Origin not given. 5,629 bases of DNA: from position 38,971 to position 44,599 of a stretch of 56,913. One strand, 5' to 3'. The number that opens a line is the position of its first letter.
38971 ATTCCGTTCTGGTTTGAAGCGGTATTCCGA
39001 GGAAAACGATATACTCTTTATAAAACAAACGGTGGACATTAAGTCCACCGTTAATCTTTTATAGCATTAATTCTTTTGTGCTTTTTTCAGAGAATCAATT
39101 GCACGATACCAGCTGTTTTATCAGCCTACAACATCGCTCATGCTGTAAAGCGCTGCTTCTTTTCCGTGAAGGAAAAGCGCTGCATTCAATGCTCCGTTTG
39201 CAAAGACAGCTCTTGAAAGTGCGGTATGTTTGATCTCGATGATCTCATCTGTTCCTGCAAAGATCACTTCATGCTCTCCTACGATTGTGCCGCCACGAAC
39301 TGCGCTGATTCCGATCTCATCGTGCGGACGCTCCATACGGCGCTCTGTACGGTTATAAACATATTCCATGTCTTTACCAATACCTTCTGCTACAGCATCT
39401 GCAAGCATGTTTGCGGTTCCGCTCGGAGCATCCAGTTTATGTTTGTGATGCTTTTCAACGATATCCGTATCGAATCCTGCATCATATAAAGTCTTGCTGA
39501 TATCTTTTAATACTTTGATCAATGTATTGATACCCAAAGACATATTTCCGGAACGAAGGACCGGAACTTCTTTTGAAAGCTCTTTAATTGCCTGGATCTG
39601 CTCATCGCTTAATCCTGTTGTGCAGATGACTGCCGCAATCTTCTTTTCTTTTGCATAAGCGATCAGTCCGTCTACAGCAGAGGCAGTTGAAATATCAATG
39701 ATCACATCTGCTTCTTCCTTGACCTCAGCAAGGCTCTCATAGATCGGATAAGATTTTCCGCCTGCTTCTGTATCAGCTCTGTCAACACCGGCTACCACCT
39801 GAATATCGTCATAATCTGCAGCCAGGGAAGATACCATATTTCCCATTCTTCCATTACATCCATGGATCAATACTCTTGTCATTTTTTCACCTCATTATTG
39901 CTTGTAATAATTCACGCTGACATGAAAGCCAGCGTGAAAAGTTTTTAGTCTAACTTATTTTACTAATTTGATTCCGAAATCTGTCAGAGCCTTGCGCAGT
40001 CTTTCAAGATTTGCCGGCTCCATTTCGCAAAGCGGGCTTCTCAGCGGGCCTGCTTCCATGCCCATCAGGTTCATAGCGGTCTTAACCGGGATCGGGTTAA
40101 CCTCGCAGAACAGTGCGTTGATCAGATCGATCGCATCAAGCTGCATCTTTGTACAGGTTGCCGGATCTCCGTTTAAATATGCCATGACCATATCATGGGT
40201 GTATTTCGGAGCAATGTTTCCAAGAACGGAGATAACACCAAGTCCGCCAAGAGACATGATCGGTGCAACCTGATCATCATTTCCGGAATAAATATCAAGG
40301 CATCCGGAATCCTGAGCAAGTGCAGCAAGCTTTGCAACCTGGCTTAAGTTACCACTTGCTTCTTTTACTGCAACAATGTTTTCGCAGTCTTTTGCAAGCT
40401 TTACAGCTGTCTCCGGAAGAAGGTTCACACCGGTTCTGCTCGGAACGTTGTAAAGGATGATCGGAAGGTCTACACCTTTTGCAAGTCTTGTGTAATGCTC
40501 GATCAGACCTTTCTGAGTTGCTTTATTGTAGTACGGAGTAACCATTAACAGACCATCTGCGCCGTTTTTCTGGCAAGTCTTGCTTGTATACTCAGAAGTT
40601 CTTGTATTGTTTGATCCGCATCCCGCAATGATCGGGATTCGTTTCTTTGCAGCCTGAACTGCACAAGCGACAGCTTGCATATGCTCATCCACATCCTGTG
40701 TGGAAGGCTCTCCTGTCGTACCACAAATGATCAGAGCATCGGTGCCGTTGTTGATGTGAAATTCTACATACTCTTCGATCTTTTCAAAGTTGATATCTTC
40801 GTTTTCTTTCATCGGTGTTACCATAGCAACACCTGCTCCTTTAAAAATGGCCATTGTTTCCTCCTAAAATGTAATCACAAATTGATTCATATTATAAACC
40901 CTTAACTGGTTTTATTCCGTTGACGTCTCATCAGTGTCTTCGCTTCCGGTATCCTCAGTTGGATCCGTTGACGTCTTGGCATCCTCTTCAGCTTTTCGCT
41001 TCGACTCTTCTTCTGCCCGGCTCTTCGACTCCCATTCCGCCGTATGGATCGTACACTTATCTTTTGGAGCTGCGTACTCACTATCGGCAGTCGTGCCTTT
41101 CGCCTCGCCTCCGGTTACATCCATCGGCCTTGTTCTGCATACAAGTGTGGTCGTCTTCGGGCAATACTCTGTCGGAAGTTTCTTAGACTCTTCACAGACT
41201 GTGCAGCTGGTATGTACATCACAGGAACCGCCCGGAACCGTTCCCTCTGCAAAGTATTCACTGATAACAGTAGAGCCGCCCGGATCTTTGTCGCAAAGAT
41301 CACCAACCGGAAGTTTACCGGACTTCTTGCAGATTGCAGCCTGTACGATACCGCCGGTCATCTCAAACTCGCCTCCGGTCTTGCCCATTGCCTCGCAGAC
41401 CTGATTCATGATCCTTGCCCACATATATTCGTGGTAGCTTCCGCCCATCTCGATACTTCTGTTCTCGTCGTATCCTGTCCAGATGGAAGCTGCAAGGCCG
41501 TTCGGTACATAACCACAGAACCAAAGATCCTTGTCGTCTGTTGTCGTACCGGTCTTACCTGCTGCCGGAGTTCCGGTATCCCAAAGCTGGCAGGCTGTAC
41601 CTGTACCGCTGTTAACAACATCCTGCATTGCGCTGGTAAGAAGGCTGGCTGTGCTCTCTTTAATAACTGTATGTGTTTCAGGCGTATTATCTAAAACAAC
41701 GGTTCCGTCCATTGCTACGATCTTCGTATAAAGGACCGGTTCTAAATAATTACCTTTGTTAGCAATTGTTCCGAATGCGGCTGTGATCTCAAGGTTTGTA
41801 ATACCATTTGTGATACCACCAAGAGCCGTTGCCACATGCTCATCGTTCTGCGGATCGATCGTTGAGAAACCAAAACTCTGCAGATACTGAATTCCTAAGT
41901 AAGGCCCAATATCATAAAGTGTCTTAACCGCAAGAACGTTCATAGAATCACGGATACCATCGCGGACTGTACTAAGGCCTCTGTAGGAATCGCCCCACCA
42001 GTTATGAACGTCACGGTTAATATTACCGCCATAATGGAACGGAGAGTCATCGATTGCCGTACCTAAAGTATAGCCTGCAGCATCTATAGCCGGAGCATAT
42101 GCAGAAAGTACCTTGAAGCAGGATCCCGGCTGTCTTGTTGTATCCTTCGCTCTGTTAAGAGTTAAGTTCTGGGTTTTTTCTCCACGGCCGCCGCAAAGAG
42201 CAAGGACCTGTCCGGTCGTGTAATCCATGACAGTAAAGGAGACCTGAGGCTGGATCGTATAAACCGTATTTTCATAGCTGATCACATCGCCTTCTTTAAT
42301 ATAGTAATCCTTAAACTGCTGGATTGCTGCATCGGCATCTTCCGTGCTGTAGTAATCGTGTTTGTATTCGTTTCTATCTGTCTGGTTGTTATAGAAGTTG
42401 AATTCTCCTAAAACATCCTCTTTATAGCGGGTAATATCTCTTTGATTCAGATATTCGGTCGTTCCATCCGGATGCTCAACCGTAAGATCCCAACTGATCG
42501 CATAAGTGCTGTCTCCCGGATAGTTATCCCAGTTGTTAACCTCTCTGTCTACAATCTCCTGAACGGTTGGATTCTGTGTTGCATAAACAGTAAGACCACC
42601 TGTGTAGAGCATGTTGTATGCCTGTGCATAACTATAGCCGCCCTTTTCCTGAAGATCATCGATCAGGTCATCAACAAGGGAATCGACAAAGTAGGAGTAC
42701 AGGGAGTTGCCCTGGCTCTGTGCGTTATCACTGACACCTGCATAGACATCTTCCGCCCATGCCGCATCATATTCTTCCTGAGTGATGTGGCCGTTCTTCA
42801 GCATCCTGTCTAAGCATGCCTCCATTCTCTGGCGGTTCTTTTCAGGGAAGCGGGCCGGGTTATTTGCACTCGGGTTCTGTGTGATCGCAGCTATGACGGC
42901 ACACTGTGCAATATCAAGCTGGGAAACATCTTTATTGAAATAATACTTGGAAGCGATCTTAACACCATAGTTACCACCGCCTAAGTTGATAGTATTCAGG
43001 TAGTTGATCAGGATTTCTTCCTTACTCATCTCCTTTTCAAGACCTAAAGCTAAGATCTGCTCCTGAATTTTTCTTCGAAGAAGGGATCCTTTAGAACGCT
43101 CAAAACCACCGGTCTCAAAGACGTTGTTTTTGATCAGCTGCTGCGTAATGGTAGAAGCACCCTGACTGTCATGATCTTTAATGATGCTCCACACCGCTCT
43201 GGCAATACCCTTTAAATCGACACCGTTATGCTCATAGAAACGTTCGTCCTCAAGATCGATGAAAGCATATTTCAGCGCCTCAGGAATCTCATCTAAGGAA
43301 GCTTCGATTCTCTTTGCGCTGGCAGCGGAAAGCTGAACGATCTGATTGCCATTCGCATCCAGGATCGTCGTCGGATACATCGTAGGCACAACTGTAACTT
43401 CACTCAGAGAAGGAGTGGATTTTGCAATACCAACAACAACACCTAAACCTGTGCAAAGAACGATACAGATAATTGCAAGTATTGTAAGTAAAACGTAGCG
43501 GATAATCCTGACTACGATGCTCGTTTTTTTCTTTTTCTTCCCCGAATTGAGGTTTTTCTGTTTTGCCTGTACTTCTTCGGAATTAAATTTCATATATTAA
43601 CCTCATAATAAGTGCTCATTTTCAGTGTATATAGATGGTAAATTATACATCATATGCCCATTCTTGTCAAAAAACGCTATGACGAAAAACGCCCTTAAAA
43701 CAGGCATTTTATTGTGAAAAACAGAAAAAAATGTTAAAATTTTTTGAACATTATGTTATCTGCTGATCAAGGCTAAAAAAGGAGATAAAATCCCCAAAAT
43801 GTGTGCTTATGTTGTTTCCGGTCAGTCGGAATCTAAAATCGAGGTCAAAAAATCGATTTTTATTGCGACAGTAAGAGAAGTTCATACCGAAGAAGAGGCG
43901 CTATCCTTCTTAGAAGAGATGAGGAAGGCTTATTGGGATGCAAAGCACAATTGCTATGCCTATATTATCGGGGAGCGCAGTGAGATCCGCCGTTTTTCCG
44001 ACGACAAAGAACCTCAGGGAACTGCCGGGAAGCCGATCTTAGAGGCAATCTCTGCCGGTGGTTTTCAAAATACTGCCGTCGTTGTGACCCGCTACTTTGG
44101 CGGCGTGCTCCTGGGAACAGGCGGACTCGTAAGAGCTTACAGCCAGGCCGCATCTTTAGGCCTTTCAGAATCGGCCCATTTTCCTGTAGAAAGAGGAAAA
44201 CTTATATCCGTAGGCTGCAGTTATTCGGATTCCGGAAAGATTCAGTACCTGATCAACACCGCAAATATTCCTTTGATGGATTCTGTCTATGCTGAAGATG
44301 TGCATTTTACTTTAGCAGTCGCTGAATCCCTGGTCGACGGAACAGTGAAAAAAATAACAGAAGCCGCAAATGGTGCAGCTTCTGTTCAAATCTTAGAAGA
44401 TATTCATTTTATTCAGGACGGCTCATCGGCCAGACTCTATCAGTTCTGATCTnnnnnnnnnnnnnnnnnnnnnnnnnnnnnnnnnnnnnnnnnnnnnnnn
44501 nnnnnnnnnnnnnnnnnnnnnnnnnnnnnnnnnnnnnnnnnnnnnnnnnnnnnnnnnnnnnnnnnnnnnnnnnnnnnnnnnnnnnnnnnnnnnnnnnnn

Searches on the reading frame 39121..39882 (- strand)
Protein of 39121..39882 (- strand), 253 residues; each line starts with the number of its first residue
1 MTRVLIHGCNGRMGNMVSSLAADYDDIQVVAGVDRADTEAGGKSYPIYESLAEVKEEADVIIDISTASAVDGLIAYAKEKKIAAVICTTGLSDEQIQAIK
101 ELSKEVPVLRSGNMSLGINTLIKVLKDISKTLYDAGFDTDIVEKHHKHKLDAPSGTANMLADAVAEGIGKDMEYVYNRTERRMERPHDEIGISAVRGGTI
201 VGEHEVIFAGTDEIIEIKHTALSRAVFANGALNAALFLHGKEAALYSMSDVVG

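Call 38: search_protein_families(library=pfam, proteins=[window:39121-39882:-], max_evalue=0.00001)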
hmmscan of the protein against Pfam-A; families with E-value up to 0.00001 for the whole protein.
window:39121-39882:- (253 aa): 2 families
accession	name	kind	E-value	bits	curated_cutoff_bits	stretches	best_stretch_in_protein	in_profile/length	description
PF05173.19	DapB_C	-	3.4e-43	147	27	1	117-251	1-120/121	Dihydrodipicolinate reductase, C-terminus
PF01113.26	DapB_N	-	5.3e-28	98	25.6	1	3-114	2-124/124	Dihydrodipicolinate reductase, N-terminus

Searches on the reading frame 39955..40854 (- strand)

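Call 38: search_protein_families(library=pfam, proteins=[window:39955-40854:-], max_evalue=0.00001)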
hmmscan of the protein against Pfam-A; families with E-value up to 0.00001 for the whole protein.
window:39955-40854:- (299 aa): 1 family
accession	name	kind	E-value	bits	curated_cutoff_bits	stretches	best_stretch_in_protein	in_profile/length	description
PF00701.28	DHDPS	-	2.8e-89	299.1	22.1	1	4-291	2-287/289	Dihydrodipicolinate synthetase family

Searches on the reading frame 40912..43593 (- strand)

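Call 38: search_protein_families(library=pfam, proteins=[window:40912-43593:-], max_evalue=0.00001)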
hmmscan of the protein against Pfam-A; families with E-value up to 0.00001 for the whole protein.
window:40912-43593:- (893 aa): 2 families
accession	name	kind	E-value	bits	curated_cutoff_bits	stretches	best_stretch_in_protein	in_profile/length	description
PF00912.28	Transgly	-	7.7e-57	192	27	1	83-264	3-177/178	Transglycosylase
PF00905.27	Transpeptidase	-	1.8e-33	116.5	22.1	1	452-698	2-267/299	Penicillin binding protein transpeptidase domain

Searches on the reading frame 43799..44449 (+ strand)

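Call 38: search_protein_families(library=pfam, proteins=[window:43799-44449:+], max_evalue=0.00001)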
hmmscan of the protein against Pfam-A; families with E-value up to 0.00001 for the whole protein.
window:43799-44449:+ (216 aa): 2 families
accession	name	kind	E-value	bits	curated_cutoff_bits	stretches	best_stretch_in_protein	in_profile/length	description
PF01205.25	UPF0029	-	7.7e-38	129.2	27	1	17-119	1-104/107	Uncharacterized protein family UPF0029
PF09186.17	DUF1949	-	2.1e-12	47.1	23.7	1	140-192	3-55/56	Domain of unknown function (DUF1949)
